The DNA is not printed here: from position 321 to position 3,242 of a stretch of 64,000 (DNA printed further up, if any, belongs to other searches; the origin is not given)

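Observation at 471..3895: Self-contained lipid re-acylation module: alpha/beta hydrolase ATGA-coupled to an acyl-AMP ligase–ACP–PlsC triple fusion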

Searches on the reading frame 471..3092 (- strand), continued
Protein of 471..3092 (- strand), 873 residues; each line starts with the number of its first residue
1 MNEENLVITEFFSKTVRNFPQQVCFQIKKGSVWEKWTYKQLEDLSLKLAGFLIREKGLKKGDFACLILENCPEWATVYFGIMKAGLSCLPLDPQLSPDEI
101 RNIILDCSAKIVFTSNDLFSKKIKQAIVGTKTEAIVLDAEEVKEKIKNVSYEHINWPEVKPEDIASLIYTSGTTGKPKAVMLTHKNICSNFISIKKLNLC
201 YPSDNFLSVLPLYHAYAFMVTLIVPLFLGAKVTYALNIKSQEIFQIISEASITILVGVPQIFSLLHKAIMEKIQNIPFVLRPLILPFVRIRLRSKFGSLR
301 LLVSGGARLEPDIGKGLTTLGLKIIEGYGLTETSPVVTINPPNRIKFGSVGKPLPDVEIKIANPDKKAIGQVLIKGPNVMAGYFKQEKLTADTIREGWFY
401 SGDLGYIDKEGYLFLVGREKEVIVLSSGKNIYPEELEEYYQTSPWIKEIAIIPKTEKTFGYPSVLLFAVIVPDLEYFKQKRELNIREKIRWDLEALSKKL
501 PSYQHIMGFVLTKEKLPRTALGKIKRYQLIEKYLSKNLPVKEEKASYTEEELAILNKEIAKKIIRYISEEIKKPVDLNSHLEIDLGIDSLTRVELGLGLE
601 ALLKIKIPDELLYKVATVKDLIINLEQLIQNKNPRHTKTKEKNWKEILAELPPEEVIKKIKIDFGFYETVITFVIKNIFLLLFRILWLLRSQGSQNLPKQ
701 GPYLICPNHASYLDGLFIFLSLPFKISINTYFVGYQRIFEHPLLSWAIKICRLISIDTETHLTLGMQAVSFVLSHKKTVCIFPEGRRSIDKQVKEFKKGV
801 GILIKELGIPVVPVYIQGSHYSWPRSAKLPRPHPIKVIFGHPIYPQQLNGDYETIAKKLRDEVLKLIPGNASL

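Call 49: find_encoding_contigs(protein=P0029, flank=5000, max_places=1)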
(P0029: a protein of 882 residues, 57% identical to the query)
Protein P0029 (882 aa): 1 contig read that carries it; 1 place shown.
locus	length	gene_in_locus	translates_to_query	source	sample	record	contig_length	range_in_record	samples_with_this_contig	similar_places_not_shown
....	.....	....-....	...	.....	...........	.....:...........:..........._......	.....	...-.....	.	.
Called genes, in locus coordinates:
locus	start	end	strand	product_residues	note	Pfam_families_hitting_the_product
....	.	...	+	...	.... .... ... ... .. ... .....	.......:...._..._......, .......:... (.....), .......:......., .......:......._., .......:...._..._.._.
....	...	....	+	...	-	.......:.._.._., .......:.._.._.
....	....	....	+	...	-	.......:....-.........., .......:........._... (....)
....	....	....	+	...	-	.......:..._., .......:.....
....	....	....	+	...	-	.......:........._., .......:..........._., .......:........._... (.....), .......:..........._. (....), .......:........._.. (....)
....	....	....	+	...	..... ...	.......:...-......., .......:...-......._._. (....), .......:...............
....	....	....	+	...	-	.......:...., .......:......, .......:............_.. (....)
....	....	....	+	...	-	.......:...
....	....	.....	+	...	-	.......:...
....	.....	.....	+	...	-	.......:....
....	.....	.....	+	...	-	?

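Call 66: predict_structure(alignment_id=A1)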
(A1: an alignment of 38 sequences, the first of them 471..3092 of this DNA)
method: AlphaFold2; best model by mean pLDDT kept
length: 873 residues; sequences in the alignment: 38
mean_pLDDT: 81.0   pTM: 0.56
mean pLDDT of the five models: 81.0, 80.4, 80.3, 76.1, 75.2
residues with pLDDT >= 90: 221; 70-90: 511; 50-70: 104; < 50: 37
segments of 3 or more residues with pLDDT < 50: 424-429, 457-461, 537-546, 633-641, 871-873
pLDDT, mean of each block of 10 residues (from residue 1): 76 94 90 92 95 93 89 89 94 85 92 92 92 90 85 89 89 71 90 86 83 58 85 76 79 80 80 87 86 78 70 85 75 72 80 90 85 89 88 88 87 78 49 79 90 63 73 87 77 82 80 78 74 57 48 81 85 75 58 80 81 79 83 42 81 84 84 89 90 89 86 81 90 77 74 78 87 92 64 74 90 89 64 88 88 88 81 43
secondary structure, 60 per line:
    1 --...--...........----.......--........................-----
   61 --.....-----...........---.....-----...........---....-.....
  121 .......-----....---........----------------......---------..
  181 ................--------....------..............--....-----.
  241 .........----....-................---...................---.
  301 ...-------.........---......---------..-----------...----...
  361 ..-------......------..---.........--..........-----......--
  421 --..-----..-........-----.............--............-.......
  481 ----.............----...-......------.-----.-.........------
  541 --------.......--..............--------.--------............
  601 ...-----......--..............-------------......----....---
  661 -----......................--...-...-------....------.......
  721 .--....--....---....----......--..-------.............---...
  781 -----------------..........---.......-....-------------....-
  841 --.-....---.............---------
elements in order (helices of 4 or more, strands of 3 or more residues): H8-18 E23-29 E32-37 H38-55 E63-67 H73-83 E87-91 H97-107 E111-114 H116-127 E133-136 H140-147 E164-169 E179-183 H184-196 E205-208 H215-228 E231-234 H240-249 E254-257 H259-274 H278-296 E300-303 H311-319 E323-328 E351-353 E358-362 E370-375 H387-393 E398-407 E413-418 H433-440 E446-458 E461-472 H474-480 H485-497 E506-511 H526-534 H549-555 H558-571 H589-603 H609-614 H618-630 H644-649 H654-657 H666-687 E690-692 E704-707 H714-721 H724-727 E730-733 H737-740 H745-750 H762-774 E778-780 H798-807 E811-817 H819-822 E836-839 H845-848 H852-864

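Call 73: search_protein_families(library=pfam, proteins=[L007:1478-2512:+, L007:5013-5420:+, L007:5401-6564:+, L004:3074-4993:+, L004:5082-5879:+, L006:3923-4819:+, L006:5176-6096:+, L010:2579-3820:+, L010:3992-5125:+, L010:9765-10847:+], max_evalue=0.0001)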
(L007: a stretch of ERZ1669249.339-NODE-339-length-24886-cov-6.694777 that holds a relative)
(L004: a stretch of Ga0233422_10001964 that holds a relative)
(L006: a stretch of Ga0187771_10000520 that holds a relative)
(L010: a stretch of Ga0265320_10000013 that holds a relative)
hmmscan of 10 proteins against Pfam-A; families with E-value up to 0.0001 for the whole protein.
L007:1478-2512:+ (344 aa): 4 families
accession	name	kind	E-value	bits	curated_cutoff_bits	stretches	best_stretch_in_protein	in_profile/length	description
PF02629.25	CoA_binding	-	1.3e-24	87.2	22.3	1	14-108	2-97/97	CoA binding domain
PF00549.24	Ligase_CoA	-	1.5e-16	61.1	24.5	1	165-288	1-123/128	CoA-ligase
PF13380.12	CoA_binding_2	-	7.4e-07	30.1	22.8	1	25-137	13-114/116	CoA binding domain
PF13607.11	Succ_CoA_lig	-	1.2e-05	25.5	27.4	1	160-263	2-98/138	Succinyl-CoA ligase like flavodoxin domain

L007:5013-5420:+ (135 aa): 2 families
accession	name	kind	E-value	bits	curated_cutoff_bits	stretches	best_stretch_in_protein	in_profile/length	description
PF13279.12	4HBT_2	-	2e-17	64.2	25.5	1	9-122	1-118/122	Thioesterase-like superfamily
PF03061.28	4HBT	-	1e-11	45.4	20.6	1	17-98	1-75/79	Thioesterase superfamily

L007:5401-6564:+ (387 aa): 1 family
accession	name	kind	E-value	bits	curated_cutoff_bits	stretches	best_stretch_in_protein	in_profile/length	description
PF07690.21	MFS_1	-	8.2e-29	101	33.4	2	16-277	5-276/347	Major Facilitator Superfamily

L004:3074-4993:+ (639 aa): 2 families
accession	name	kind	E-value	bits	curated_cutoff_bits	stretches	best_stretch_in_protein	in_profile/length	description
PF00330.25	Aconitase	-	3e-101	340.1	28.7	2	7-284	1-306/463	Aconitase family (aconitate hydratase)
PF00694.25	Aconitase_C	-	3.8e-20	73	22.8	1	522-575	77-130/131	Aconitase C-terminal domain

L004:5082-5879:+ (265 aa): 0 families

L006:3923-4819:+ (298 aa): 1 family
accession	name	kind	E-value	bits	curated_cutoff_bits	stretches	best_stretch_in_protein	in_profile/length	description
PF01734.28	Patatin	-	4.2e-36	125.4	27.7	1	37-198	1-190/191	Patatin-like phospholipase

L006:5176-6096:+ (306 aa): 1 family
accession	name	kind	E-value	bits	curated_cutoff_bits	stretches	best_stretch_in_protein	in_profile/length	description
PF01040.23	UbiA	-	6e-62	209.6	34.2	1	43-289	1-248/250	UbiA prenyltransferase family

L010:2579-3820:+ (413 aa): 0 families

L010:3992-5125:+ (377 aa): 0 families

L010:9765-10847:+ (360 aa): 7 families
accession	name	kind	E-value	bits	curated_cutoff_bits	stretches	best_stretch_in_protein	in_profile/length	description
PF01370.27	Epimerase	-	4.1e-30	105.4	20.9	1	26-253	1-240/240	NAD dependent epimerase/dehydratase family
PF01073.25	3Beta_HSD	-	6.2e-19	68.5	22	1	27-241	1-229/280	3-beta hydroxysteroid dehydrogenase/isomerase family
PF13460.12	NAD_binding_10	-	1e-16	61.8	27.2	1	30-197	1-148/184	NAD(P)H-binding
PF05368.20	NmrA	-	5.4e-11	43.1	27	1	25-136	4-107/298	NmrA-like family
PF07993.18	NAD_binding_4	-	6e-11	42.4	20.1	1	77-197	78-209/258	Male sterility protein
PF16363.11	GDP_Man_Dehyd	-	4.8e-10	39.8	27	1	27-259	1-255/332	GDP-mannose 4,6 dehydratase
PF02719.21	Polysacc_synt_2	-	1.8e-05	24.5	20.2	0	26-137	1-129/293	Polysaccharide biosynthesis protein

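Call 74: search_protein_families(library=ncbifam, proteins=[L007:5401-6564:+, L006:3923-4819:+, L007:5013-5420:+], max_evalue=0.001)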
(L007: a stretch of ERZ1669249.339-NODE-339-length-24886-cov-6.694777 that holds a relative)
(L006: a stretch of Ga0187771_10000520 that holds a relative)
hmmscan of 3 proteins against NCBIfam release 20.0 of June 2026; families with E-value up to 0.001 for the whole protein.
L007:5401-6564:+ (387 aa): 6 families
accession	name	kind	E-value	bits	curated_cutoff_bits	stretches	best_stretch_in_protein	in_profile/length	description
NF012174.0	tet_MFS_A_B_C_D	equivalog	4.3e-10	39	475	1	243-381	47-184/382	Tet(A)/Tet(B)/Tet(C) family tetracycline efflux MFS transporter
NF012187.0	tet_MFS_E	exception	6.2e-08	32.1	820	1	246-383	48-187/405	tetracycline efflux MFS transporter Tet(E)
NF012177.1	tet_MFS_42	exception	1e-06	28.3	850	1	239-380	36-179/411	tetracycline efflux MFS transporter Tet(42)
NF037955.1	mfs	subfamily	1.4e-06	27.6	100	1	88-352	78-347/366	MFS transporter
TIGR00880.1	2_A_01_02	superfamily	1.2e-05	25.4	131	1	252-375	11-137/141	multidrug resistance protein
NF049980.1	SfMCT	equivalog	0.00094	17.9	320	0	223-356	21-155/378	L-lactate MFS transporter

L006:3923-4819:+ (298 aa): 4 families
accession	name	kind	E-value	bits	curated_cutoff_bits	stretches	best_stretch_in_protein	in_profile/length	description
NF007623.0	PRK10279.1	equivalog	2.8e-45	154.8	272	1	32-214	3-183/301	patatin-like phospholipase RssA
NF043045.1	T4SS_VpdC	equivalog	9.3e-12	43.8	1000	2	31-81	301-351/880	Dot/Icm T4SS effector VpdC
NF041079.1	CBASS_lipase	equivalog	2.3e-09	36.9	200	1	37-198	4-184/317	CBASS cGAMP-activated phospholipase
NF053870.1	DS2_1_antiphage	equivalog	0.00012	21.5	400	1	37-82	3-53/299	anti-phage phospholipase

L007:5013-5420:+ (135 aa): 4 families
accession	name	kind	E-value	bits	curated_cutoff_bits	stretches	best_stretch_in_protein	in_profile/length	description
TIGR00051.1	TIGR00051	subfamily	6.4e-30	103.9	68.7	1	6-117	1-115/117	YbgC/FadM family acyl-CoA thioesterase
TIGR02799.1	thio_ybgC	equivalog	5.5e-19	68.7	141.35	1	5-124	3-125/126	tol-pal system-associated acyl-CoA thioesterase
NF047424.1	MenI_Staph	exception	4.8e-17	62.2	225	1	8-117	9-119/148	1,4-dihydroxy-2-naphthoyl-CoA hydrolase MenI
NF008065.0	PRK10800.1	equivalog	8.8e-10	38.8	185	1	5-98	8-100/134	tol-pal system-associated acyl-CoA thioesterase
